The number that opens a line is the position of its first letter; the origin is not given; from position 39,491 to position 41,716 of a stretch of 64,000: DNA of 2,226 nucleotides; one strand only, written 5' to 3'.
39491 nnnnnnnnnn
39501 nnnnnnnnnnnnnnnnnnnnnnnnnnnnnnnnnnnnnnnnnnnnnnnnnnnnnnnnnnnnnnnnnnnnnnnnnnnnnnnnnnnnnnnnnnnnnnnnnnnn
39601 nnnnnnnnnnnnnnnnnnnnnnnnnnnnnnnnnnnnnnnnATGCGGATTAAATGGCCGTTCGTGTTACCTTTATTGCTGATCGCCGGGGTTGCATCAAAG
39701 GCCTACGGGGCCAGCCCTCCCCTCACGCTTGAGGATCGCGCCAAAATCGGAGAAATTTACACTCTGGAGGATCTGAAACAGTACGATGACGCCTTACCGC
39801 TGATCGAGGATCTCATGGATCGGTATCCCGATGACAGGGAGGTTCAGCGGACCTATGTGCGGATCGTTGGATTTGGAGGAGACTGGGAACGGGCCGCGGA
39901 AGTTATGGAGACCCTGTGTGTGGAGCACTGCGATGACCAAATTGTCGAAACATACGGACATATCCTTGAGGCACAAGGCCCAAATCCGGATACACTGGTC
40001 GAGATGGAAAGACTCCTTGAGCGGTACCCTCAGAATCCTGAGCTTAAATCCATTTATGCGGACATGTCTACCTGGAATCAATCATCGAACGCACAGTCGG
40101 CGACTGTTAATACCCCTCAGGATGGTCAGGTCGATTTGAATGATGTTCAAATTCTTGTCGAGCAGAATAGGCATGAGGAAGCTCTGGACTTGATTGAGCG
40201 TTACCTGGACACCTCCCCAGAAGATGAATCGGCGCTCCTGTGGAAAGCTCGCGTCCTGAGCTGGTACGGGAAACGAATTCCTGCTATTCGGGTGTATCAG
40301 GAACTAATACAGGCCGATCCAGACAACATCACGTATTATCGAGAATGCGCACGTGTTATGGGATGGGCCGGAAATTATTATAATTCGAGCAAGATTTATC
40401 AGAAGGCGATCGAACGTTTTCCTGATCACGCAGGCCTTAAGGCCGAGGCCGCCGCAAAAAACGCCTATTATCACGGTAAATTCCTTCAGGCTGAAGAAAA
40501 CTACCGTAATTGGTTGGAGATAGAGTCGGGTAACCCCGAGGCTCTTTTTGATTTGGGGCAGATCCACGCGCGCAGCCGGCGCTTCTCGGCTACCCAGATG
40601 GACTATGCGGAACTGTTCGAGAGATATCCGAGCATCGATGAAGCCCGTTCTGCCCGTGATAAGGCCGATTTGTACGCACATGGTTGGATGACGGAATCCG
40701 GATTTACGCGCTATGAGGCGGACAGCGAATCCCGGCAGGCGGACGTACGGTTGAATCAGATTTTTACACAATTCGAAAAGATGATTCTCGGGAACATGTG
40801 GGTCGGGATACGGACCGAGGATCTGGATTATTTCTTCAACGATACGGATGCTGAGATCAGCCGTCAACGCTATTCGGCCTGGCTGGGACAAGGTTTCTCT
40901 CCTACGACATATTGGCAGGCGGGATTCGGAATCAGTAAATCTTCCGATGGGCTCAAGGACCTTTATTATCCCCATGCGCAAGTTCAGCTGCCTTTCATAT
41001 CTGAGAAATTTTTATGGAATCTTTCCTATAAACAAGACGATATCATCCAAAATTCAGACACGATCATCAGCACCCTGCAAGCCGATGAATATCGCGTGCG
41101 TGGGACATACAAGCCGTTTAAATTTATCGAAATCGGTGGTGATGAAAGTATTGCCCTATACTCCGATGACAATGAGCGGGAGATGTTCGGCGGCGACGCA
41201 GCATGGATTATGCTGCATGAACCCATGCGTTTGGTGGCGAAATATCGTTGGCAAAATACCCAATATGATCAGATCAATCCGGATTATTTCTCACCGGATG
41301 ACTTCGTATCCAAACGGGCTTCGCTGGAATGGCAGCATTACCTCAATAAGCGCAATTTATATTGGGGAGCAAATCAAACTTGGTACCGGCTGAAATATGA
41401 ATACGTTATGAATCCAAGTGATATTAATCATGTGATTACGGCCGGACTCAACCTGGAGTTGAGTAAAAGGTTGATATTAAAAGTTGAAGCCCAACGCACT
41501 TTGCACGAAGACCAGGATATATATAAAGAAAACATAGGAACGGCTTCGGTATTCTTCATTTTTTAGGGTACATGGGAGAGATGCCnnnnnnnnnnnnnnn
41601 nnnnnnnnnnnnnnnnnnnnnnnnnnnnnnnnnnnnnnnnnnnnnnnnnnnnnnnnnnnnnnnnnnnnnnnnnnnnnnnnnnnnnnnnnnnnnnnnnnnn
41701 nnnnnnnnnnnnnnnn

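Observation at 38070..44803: Minimal cellulose-synthase-like EPS operon: three modular TPR proteins (one with an outer-membrane beta-barrel), a PilZ-less GT2 synthase and a GH8 hydrolase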

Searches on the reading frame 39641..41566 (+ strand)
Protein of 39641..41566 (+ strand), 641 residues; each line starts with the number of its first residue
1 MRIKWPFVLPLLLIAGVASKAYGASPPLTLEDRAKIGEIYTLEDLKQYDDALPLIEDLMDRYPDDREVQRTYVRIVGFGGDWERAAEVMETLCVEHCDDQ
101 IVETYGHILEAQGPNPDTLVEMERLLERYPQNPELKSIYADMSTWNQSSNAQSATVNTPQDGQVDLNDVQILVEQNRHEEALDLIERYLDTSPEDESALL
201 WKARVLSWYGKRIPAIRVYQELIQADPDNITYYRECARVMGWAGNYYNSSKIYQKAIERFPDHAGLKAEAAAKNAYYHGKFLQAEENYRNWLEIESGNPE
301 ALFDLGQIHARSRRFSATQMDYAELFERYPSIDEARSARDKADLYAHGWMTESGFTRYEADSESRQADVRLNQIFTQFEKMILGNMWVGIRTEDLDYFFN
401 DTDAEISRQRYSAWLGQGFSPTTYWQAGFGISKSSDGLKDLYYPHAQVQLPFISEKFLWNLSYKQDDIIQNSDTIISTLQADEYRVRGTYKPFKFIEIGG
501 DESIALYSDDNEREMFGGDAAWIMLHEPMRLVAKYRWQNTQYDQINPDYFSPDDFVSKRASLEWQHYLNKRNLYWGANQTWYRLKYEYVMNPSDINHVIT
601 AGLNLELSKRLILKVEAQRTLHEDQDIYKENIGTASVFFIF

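Call 3: search_protein_families(library=pfam, proteins=[window:39641-41566:+], max_evalue=0.1)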
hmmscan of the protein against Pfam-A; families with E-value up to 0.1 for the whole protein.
window:39641-41566:+ (641 aa): 19 families
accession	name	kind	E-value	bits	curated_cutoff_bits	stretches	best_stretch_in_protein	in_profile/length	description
PF13428.12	TPR_14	-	2.3e-19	68.4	23.5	2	170-204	9-43/44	Tetratricopeptide repeat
PF14559.12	TPR_19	-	2.5e-17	63.4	25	2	172-234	1-63/68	Tetratricopeptide repeat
PF13432.12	TPR_16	-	5.1e-12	46.4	32.7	2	270-315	2-47/65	Tetratricopeptide repeat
PF13174.12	TPR_6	-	3e-11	43.6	26.3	0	39-64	9-32/33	Tetratricopeptide repeat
PF12569.14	NatA_aux_su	-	8.1e-10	38.7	33.3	1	165-263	7-106/515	N-terminal acetyltransferase A, auxiliary subunit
PF07719.23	TPR_2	-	1.4e-06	28.4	27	0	171-194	10-33/34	Tetratricopeptide repeat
PF13414.12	TPR_11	-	1.6e-06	28.1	26.8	0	215-237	13-35/42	TPR repeat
PF13431.12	TPR_17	-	7.9e-06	26.2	24.4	0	288-312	2-26/34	Tetratricopeptide repeat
PF13424.12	TPR_12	-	6.7e-05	23.4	30.1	0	237-289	10-69/77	Tetratricopeptide repeat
PF24575.1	TPR_Slam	-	7.1e-05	23.6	35.2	0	252-319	37-101/104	Surface lipoprotein assembly modifier, N-terminal TPR repeats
PF13181.12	TPR_8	-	0.00045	20.6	25.7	0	244-263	15-34/34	Tetratricopeptide repeat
PF20308.4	TPR-S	-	0.0011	19.9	27.6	0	47-106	1-55/102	Tetratricopeptide Repeats-Sensor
PF12895.13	ANAPC3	-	0.0015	19.2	27.2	0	175-229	2-55/82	Anaphase-promoting complex, cyclosome, subunit 3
PF13176.12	TPR_7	-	0.0017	18.7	27.9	0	171-195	8-34/36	Tetratricopeptide repeat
PF00515.34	TPR_1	-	0.002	18.3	27.8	0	244-263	15-34/34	Tetratricopeptide repeat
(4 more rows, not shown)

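Call 4: search_protein_families(library=ncbifam, proteins=[window:39641-41566:+], max_evalue=0.1)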
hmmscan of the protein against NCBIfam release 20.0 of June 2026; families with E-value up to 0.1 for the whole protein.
window:39641-41566:+ (641 aa): 16 families
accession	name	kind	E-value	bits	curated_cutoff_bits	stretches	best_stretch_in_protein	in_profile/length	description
TIGR02917.1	PEP_TPR_lipo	equivalog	8.8e-16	57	312.2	2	158-265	563-670/899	XrtA/PEP-CTERM system TPR-repeat protein PrsT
TIGR03939.1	PGA_TPR_OMP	equivalog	2.9e-15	55.6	366.65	2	152-238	110-196/800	poly-beta-1,6 N-acetyl-D-glucosamine export porin PgaA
TIGR02795.1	tol_pal_ybgF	equivalog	2.5e-10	41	90.1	1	243-341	15-118/119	tol-pal system protein YbgF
NF007468.0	PRK10049.1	equivalog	9e-08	30.7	1043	1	31-151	100-221/817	poly-beta-1,6 N-acetyl-D-glucosamine export porin PgaA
NF040959.1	MamA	equivalog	7.2e-06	25.6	200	1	172-264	47-139/204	magnetosome protein MamA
NF033920.0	C39_PA2778_fam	equivalog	0.00015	21.3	150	1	248-317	174-242/255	PA2778 family cysteine peptidase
NF040561.1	PrimPol_Msp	equivalog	0.0006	18.5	200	1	173-240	2-69/515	CRISPR-associated primase-polymerase type A1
NF052400.1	M48_BAM_BepA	equivalog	0.00064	18.6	570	1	120-198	328-411/483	beta-barrel assembly-enhancing protease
TIGR00540.1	TPR_hemY_coli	hypoth_equivalog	0.00066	18.6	142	1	45-289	165-383/385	heme biosynthesis-associated TPR protein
NF052415.1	T3SS_chap_SctY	equivalog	0.0015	19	70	0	171-224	49-105/106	type III secretion apparatus assembly chaperone SctY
NF011726.0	PRK15179.1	equivalog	0.0018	16.7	733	1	100-268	57-226/694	Vi polysaccharide biosynthesis protein TviE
TIGR02521.1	type_IV_pilW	equivalog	0.0043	16.6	154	0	152-222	159-228/234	type IV pilus biogenesis/stability protein PilW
NF047507.1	TPR_BatC_Lepto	exception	0.029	13.8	175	1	244-336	38-133/214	TPR repeat-containing protein BatC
NF033762.1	social_mot_Tgl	equivalog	0.052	12.9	225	0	275-338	41-105/252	social motility TPR repeat lipoprotein Tgl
NF011721.1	PRK15174.1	equivalog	0.07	11.3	1200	0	46-97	298-349/656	Vi polysaccharide transport protein VexE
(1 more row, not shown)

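Call 32: find_homologous_proteins(query=window:39641-41566:+, max_evalue=1e-10)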
Query window:39641-41566:+ (641 aa): 10 proteins with E <= 1e-10 among 8000 candidates.
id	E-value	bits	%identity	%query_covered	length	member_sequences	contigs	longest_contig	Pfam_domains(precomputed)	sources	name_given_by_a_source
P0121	0.0e+0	1489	100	100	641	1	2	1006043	PF14559.13,PF13431.13,PF13414.13,PF12569.15,PF13432.13,PF13428.13,PF07719.24,PF13174.13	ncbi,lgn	ncbi:MAG: tetratricopeptide repeat protein [Candidatus Omnitrophota bacterium]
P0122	3.2e-218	744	51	99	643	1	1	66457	PF14559.13,PF13431.13,PF13432.13,PF13428.13,PF07719.24,PF13174.13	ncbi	-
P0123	1.6e-215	736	51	100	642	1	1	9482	PF14559.13,PF13431.13,PF13371.13,PF00515.35,PF13424.13,PF13432.13,PF13428.13,PF07719.24,PF13174.13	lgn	-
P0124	8.1e-185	634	44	99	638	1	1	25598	PF14559.13,PF24575.2,PF13431.13,PF13371.13,PF12895.14,PF12569.15,PF13432.13,PF13428.13,PF07719.24,PF13174.13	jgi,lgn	-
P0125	3.7e-169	582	43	100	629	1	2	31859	PF14559.13,PF24575.2,PF13431.13,PF25062.2,PF13371.13,PF13432.13,PF13428.13,PF07719.24,PF13174.13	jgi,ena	jgi:tetratricopeptide (TPR) repeat protein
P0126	4.5e-150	519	43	82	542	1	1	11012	PF14559.13,PF24575.2,PF13431.13,PF13371.13,PF12895.14,PF13432.13,PF13428.13,PF07719.24,PF13174.13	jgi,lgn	-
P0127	3.4e-113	398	46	63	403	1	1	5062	PF13371.13,PF13432.13,PF13428.13,PF07719.24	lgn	-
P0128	4.5e-59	219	25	94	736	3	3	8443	PF13431.13,PF22890.2,PF13414.13,PF13176.13,PF13428.13,PF14559.13,PF24575.2,PF13371.13,PF00515.35,PF13424.13,PF13432.13,PF13181.13,PF07719.24,PF13174.13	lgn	-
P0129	3.7e-54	202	27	94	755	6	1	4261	PF13431.13,PF23914.2,PF13176.13,PF13428.13,PF14559.13,PF24575.2,PF13371.13,PF00515.35,PF12895.14,PF13424.13,PF28559.1,PF13432.13,PF13429.13,PF14561.13,PF07719.24,PF13174.13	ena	-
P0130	5.5e-50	189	26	94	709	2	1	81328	PF13431.13,PF13176.13,PF13428.13,PF14559.13,PF24575.2,PF13371.13,PF12895.14,PF13424.13,PF13432.13,PF13429.13,PF07719.24,PF13174.13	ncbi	ncbi:MAG: tetratricopeptide repeat protein [Chlorobium sp.]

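Call 42: predict_structure(alignment_id=A2)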
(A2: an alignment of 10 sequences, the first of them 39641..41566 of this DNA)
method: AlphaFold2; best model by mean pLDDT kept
length: 641 residues; sequences in the alignment: 10
mean_pLDDT: 82.2   pTM: 0.61
mean pLDDT of the five models: 82.2, 81.9, 72.1, 70.9, 69.1
residues with pLDDT >= 90: 214; 70-90: 335; 50-70: 59; < 50: 33
segments of 3 or more residues with pLDDT < 50: 1-6, 15-26, 149-162
pLDDT, mean of each block of 10 residues (from residue 1): 45 50 52 79 78 91 85 89 87 78 87 83 88 82 64 36 67 78 89 88 85 91 93 93 85 95 94 86 88 88 86 81 77 68 80 91 76 93 85 90 78 86 86 79 92 81 92 86 95 87 93 94 79 94 78 86 85 65 93 84 85 91 63 88 84
secondary structure, 60 per line:
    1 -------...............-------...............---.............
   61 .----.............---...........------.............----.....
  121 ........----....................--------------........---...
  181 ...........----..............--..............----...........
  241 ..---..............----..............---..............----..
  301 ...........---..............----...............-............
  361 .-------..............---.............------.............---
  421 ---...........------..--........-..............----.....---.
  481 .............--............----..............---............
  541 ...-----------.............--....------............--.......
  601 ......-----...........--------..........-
elements in order: H8-22 H30-44 H48-61 H66-78 H82-92 H99-111 H116-128 H133-152 H167-174 H178-191 H196-209 H212-225 H230-242 H246-259 H264-277 H281-294 H299-311 H315-328 H333-347 E349-361 E369-382 E386-398 E405-417 E424-434 E445-452 E454-467 H472-476 E480-493 E496-507 E512-525 E529-543 E555-567 H570-573 E580-591 E594-606 E612-622 E631-640

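Call 46: fold_search(model_id=the predicted structure, library=pdb)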
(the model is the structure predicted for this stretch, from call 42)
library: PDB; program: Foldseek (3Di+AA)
matches with E <= 10: 1579; with E <= 0.001: 553
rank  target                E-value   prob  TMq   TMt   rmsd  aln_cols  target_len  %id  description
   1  9b8a                  1.7e-12  1.00  0.37  0.42  15.8       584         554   11  Cryo-EM structure of E. coli cellulose synthase subunit C (released 2025-02-19)
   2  9b8h_A                1.8e-11  1.00  0.40  0.43  18.5       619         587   11  Cryo-EM structure of E. coli cellulose synthase subunit C with cellotetraose (released 2025-02-19)
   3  9h80_M                2.1e-10  1.00  0.45  0.70   5.4       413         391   11  Structure of the outer membrane exopolysaccharide transporter PelBC (released 2025-06-11)
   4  6tzk                  2.0e-08  1.00  0.40  0.55   6.0       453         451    9  Bacterial cellulose synthase outermembrane channel BcsC with terminal TPR repeat (released 2019-10-23)
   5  4y25                  2.7e-08  1.00  0.38  0.78   3.8       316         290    9  Bacterial polysaccharide outer membrane secretin (released 2016-03-16)
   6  1w3b_A                4.2e-08  1.00  0.25  0.39  20.1       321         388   19  The superhelical TPR domain of O-linked GlcNAc transferase reveals structural similarities to importin alpha. (released 2004-09-09)
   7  8chy                  4.4e-08  1.00  0.19  0.41  20.0       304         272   19  Crystal structure of an 8-repeat consensus TPR superhelix with Zinc. (released 2024-02-21)
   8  7yea_A                9.0e-08  1.00  0.24  0.16  20.8       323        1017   18  Human O-GlcNAc transferase Dimer (released 2023-07-12)
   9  7y4i_A                9.4e-08  1.00  0.18  0.14  27.4       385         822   16  Crystal structure of SPINDLY in complex with GDP (released 2022-12-07)
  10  6eou                  9.9e-08  1.00  0.23  0.40  21.9       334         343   18  O-GlcNAc transferase TPR domain with the intellectual disability associated mutation L254F (released 2018-05-09)
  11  8dtf_A                1.5e-07  1.00  0.18  0.14  27.1       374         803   16  Cryo-EM structure of the full length Arabidopsis SPY with complete TPRs (released 2023-03-08)
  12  9qhb                  1.5e-07  1.00  0.20  0.42  19.4       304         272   18  Crystal structure of 16-repeat CTPR protein with eliminated coordination sites (released 2025-10-22)
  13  2y4t_B                1.8e-07  1.00  0.17  0.24  19.1       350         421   14  Crystal structure of the human co-chaperone P58(IPK) (released 2011-08-10)
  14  8dtg_A                2.2e-07  1.00  0.18  0.15  26.9       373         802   16  Cryo-EM structure of Arabidopsis SPY alternative conformation 1 (released 2023-03-08)
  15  7rqf_A                2.4e-07  1.00  0.21  0.25  13.7       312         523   20  Crystal Structure of LbcA (lipoprotein binding partner of CtpA) of Pseudomonas aeruginosa (released 2022-04-27)
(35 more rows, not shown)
